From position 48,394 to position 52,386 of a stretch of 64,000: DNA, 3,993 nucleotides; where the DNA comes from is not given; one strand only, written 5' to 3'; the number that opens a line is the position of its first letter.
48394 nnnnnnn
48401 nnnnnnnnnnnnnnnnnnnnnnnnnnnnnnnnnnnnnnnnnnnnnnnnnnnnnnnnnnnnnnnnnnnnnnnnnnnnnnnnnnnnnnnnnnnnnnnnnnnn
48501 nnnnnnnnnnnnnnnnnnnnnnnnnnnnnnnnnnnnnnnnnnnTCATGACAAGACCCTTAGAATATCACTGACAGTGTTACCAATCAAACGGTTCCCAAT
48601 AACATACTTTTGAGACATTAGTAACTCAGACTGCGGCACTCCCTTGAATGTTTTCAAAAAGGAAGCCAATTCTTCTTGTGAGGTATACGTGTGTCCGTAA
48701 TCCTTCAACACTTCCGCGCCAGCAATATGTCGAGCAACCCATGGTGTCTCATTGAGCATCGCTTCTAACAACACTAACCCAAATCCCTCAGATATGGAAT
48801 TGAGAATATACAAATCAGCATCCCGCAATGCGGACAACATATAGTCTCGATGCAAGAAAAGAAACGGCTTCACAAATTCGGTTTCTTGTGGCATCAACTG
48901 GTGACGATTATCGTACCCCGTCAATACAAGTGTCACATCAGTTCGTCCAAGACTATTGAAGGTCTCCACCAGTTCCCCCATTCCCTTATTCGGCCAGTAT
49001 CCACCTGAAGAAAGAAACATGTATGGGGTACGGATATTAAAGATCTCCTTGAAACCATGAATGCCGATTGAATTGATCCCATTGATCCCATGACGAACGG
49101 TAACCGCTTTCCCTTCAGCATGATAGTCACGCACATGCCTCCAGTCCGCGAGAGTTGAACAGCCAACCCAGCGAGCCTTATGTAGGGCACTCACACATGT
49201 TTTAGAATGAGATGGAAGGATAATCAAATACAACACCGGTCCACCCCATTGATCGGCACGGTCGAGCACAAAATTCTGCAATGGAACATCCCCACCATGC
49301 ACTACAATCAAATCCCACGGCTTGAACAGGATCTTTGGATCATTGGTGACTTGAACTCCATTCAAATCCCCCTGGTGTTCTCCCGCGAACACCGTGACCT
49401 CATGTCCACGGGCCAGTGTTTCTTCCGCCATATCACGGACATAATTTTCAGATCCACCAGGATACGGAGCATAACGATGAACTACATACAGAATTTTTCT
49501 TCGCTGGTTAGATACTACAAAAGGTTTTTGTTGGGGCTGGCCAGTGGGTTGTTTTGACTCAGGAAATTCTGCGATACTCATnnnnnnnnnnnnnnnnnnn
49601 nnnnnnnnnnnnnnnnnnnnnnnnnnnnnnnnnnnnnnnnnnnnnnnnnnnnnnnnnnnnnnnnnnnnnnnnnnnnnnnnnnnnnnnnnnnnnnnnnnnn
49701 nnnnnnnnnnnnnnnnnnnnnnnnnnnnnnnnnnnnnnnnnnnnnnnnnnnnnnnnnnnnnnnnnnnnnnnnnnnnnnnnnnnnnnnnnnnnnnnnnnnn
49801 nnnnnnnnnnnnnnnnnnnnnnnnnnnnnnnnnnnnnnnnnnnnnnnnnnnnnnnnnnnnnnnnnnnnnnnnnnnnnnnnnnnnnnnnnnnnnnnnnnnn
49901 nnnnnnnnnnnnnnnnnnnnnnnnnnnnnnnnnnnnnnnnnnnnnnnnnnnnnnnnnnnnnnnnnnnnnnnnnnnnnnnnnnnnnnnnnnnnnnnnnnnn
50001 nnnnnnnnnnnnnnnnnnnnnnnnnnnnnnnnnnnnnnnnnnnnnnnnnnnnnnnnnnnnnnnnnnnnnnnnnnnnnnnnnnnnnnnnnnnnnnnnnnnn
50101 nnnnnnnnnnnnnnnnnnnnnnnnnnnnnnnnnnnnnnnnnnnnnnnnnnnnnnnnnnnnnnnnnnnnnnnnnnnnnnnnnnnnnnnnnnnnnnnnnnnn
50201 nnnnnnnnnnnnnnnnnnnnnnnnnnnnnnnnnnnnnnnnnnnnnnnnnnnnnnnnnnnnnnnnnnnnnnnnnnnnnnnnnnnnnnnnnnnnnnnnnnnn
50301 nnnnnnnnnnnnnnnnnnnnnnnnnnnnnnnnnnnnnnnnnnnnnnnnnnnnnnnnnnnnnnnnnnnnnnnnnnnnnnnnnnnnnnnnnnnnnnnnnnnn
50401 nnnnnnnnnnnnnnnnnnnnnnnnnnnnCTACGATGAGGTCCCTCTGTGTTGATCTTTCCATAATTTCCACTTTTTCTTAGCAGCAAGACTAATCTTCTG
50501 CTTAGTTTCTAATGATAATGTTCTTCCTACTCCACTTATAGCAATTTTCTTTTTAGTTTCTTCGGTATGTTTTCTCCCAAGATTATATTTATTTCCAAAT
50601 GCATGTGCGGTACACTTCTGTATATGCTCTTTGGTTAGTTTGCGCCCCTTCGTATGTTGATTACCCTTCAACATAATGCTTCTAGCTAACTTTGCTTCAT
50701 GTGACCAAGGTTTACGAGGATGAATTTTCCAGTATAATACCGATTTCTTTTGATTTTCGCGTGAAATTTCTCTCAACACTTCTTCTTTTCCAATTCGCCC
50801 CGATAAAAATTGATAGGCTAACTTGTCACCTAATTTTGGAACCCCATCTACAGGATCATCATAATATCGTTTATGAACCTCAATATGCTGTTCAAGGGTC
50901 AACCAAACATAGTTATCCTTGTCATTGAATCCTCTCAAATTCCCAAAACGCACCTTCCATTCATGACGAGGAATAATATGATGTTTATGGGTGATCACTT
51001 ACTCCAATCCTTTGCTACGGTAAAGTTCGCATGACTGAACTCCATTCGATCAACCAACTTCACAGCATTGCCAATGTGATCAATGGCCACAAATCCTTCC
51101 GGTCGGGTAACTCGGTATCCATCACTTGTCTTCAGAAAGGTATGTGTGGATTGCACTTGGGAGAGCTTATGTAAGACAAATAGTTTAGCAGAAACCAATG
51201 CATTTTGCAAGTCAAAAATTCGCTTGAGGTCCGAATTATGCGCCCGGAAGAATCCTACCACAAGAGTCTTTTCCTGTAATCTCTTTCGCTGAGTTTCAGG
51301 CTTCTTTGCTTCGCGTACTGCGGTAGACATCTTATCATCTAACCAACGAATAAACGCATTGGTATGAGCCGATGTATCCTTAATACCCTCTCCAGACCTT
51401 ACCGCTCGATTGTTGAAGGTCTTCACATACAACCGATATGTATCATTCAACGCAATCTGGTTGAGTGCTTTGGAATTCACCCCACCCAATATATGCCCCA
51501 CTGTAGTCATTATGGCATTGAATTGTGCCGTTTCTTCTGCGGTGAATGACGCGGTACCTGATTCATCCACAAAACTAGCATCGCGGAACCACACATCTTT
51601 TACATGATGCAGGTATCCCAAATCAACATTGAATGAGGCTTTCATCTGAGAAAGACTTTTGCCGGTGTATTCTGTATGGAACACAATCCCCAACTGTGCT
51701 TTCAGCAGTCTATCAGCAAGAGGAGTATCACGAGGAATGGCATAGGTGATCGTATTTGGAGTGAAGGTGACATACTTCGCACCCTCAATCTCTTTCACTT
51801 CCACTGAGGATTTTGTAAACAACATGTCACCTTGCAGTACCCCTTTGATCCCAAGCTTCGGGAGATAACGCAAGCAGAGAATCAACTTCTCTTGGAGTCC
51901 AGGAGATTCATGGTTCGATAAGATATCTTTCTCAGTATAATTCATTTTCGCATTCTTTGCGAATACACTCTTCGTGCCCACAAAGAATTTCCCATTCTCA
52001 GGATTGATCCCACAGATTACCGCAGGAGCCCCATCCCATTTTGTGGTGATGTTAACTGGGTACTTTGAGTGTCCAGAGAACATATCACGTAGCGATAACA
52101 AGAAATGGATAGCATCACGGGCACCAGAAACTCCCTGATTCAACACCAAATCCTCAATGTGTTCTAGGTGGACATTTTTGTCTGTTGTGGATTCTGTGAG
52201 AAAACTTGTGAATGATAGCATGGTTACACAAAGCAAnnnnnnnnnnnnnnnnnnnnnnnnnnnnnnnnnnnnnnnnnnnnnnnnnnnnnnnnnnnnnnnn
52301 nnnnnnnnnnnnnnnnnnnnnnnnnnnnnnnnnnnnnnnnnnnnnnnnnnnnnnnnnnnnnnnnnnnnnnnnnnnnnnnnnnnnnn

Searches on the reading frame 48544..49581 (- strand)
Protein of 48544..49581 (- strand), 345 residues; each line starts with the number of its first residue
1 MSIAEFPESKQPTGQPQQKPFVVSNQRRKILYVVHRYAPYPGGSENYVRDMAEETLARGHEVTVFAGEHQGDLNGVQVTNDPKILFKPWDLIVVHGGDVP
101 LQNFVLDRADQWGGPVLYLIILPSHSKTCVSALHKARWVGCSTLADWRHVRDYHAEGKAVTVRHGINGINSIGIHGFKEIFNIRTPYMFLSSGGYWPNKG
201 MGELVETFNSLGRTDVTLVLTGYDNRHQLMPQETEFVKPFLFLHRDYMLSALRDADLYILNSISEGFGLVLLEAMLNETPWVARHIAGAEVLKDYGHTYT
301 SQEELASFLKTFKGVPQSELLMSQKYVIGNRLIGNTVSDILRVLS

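Call 56: search_protein_families(library=pfam, proteins=[window:48544-49581:-], max_evalue=0.01)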
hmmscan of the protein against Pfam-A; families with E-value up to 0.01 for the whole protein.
window:48544-49581:- (345 aa): 5 families
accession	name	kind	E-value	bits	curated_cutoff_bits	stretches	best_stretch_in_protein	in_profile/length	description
PF00534.26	Glycos_transf_1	-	1e-12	48.4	26.4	1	184-292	13-131/172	Glycosyl transferases group 1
PF13692.12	Glyco_trans_1_4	-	2e-12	48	27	1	189-295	4-118/142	Glycosyl transferases group 1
PF13439.12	Glyco_transf_4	-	5.8e-06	26.9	28.5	1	41-76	1-36/170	Glycosyltransferase Family 4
PF20706.3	GT4-conflict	-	2.2e-05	24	26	1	245-289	272-316/385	Family 4 Glycosyltransferase in conflict systems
PF13579.12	Glyco_trans_4_4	-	6.6e-05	23.7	29.7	1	42-88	1-32/158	Glycosyl transferase 4-like domain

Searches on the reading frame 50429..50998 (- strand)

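Call 56: search_protein_families(library=pfam, proteins=[window:50429-50998:-], max_evalue=0.01)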
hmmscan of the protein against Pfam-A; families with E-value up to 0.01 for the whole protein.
window:50429-50998:- (189 aa): 1 family
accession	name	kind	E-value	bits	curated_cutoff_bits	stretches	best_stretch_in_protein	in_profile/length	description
PF07460.16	NUMOD3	-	9.2e-07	29.1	20.4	1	118-153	1-37/37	NUMOD3 motif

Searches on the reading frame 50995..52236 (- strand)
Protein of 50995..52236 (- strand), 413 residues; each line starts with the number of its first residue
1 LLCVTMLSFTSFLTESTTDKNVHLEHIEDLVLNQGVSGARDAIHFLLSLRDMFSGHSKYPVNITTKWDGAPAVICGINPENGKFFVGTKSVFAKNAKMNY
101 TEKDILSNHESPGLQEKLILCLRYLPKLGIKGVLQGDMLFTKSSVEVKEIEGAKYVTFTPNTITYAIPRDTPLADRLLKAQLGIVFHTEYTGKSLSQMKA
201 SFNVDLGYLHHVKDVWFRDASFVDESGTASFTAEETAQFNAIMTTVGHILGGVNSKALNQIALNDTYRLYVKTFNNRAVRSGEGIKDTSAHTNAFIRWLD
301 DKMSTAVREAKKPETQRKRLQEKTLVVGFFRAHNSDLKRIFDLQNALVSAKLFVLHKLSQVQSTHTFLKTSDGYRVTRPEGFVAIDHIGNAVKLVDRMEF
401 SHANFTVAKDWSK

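Call 15: search_protein_families(library=phrogs, proteins=[window:50995-52236:-], max_evalue=0.00001)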
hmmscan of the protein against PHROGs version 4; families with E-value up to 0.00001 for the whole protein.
window:50995-52236:- (413 aa): 1 family
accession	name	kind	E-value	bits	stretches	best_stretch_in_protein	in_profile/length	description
phrog_455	-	unknown function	9.3e-109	367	1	15-412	19-341/764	-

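Call 56: search_protein_families(library=pfam, proteins=[window:50995-52236:-], max_evalue=0.01)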
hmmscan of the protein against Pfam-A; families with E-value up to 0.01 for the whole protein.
window:50995-52236:- (413 aa): 1 family
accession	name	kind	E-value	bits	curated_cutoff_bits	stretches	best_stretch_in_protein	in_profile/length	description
PF19782.4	DUF6267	-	2.2e-113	379.9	27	1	21-409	1-376/376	Family of unknown function (DUF6267)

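Call 57: search_protein_families(library=ncbifam, proteins=[window:50995-52236:-], max_evalue=0.01)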
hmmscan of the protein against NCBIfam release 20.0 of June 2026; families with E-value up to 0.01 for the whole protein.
window:50995-52236:- (413 aa): 0 families

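Call 74: search_solved_structures(query=window:50995-52236:-, max_evalue=1)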
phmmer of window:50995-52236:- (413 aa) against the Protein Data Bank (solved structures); distinct sequences matched with E-value up to 1: 0.
